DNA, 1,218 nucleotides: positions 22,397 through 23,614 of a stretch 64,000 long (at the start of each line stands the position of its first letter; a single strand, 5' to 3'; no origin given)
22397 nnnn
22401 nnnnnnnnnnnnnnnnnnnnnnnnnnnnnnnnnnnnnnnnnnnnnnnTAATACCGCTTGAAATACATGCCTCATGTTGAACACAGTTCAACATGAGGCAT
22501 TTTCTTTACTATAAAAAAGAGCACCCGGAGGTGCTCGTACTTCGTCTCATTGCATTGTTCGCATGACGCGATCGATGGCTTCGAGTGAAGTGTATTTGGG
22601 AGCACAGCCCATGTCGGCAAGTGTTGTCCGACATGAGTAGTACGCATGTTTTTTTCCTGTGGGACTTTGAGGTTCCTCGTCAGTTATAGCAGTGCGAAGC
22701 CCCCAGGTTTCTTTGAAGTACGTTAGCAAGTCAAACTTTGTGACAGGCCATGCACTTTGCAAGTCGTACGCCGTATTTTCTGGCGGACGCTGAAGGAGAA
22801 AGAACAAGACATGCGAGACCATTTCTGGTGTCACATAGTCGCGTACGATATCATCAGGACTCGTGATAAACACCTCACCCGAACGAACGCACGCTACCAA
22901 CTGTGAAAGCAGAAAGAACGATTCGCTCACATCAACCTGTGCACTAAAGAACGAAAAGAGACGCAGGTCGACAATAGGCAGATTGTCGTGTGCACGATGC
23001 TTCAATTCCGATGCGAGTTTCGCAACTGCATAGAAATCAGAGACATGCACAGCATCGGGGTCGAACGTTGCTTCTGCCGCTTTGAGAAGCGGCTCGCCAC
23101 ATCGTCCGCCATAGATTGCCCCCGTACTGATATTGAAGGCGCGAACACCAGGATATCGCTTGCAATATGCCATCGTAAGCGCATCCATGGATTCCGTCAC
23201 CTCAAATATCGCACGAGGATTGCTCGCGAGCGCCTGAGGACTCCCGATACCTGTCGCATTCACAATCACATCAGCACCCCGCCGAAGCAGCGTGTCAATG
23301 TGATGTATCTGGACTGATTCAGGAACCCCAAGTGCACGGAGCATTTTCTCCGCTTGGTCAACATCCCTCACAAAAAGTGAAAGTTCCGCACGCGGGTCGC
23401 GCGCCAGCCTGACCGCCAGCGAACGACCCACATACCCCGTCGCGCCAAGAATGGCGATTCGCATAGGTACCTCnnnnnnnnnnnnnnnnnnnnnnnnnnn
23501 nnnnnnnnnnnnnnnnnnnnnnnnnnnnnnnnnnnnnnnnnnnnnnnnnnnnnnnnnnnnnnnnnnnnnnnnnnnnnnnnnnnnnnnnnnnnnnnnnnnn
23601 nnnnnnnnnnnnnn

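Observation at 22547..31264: Candidate branched-chain 3,6-dideoxyhexose (yersiniose-like) pathway lacking an obvious E3 reductase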

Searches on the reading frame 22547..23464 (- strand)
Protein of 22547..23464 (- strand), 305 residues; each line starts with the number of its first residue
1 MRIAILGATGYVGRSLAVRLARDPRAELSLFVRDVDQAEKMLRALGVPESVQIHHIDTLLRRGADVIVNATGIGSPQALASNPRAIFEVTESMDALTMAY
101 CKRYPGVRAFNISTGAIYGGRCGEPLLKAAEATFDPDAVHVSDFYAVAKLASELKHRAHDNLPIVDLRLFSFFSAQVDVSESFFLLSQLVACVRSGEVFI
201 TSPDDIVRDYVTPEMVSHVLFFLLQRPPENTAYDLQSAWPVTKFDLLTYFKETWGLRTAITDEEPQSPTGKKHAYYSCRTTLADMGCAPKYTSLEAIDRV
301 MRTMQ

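Call 4: search_protein_families(library=pfam, proteins=[window:22547-23464:-])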
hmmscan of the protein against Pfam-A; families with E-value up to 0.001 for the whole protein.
window:22547-23464:- (305 aa): 4 families
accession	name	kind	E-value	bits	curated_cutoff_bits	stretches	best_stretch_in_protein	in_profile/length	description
PF01370.27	Epimerase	-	4e-14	53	20.9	1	3-228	1-229/240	NAD dependent epimerase/dehydratase family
PF01118.30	Semialdhyde_dh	-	5.9e-06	27.1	26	1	2-75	1-78/121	Semialdehyde dehydrogenase, NAD binding domain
PF01113.26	DapB_N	-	0.00029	21.4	25.6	0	1-83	1-84/124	Dihydrodipicolinate reductase, N-terminus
PF13460.12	NAD_binding_10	-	0.00091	19.6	27.2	0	7-111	1-100/184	NAD(P)H-binding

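Call 5: search_protein_families(library=ncbifam, proteins=[window:22547-23464:-])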
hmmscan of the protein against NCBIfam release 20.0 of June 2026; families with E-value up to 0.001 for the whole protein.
window:22547-23464:- (305 aa): 5 families
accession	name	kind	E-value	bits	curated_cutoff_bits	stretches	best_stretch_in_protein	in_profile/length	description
NF001319.0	PRK00258.3-3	equivalog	4.8e-07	29.1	252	1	2-75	124-196/279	shikimate dehydrogenase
NF041015.1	UDPsulfquin_syn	equivalog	0.00012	21.1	575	0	1-22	1-22/384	UDP-sulfoquinovose synthase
TIGR00507.1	aroE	equivalog_domain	0.00013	21.2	200.2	1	2-80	119-195/270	shikimate dehydrogenase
NF050030.1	thlkprotThyD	equivalog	0.00051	19.3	400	1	1-48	1-47/305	thylakoid membrane protein ThyD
NF001310.0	PRK00258.1-2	equivalog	0.00079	18.7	221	1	2-103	123-224/279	shikimate dehydrogenase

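Call 47: search_solved_structures(query=window:22547-23464:-, max_evalue=0.001)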
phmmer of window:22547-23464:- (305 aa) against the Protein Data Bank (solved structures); distinct sequences matched with E-value up to 0.001: 2.
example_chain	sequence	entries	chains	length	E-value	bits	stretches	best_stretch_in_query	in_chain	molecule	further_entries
9v5h_G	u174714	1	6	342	0.00069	22.5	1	1-124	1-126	Bifunctional polymyxin resistance protein ArnA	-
2bll_A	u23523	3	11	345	0.00069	22.4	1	1-124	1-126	PROTEIN YFBG | UDP-4-amino-4-deoxy-L-arabinose formyltransferase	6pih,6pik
